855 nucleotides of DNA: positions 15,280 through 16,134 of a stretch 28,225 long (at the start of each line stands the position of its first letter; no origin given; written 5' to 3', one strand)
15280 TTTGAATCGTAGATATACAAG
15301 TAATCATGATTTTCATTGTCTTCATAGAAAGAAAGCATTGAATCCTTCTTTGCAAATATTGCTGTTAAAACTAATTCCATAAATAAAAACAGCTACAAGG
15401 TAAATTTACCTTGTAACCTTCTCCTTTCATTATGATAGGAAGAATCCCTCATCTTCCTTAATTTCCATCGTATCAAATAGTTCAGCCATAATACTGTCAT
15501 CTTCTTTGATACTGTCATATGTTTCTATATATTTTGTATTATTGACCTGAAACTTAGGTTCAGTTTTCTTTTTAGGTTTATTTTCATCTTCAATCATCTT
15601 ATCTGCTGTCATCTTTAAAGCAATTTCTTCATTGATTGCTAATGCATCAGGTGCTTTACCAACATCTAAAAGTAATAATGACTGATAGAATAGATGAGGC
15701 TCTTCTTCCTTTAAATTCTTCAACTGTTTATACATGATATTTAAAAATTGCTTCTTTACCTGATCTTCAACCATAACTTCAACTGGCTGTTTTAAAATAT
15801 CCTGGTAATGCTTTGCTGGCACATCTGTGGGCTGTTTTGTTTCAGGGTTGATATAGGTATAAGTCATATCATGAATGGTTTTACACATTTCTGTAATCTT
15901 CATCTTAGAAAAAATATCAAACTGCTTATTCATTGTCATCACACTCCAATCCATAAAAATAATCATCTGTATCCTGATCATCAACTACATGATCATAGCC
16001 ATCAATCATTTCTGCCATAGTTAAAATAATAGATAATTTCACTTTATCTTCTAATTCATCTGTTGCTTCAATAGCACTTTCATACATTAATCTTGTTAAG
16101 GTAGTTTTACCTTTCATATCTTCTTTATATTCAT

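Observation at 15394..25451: A dispersed perfect 22-bp palindrome marks start codons of the conjugation backbone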

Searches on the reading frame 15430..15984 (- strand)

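Call 6: search_protein_families(library=pfam, proteins=[window:15430-15984:-], max_evalue=0.01)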
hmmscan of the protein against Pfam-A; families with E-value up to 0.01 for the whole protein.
window:15430-15984:- (184 aa): 1 family
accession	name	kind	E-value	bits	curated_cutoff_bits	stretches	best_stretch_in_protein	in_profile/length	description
PF18489.6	Alpha_Helical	-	0.0072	17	32.4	0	29-93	41-104/127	Alpha helical domain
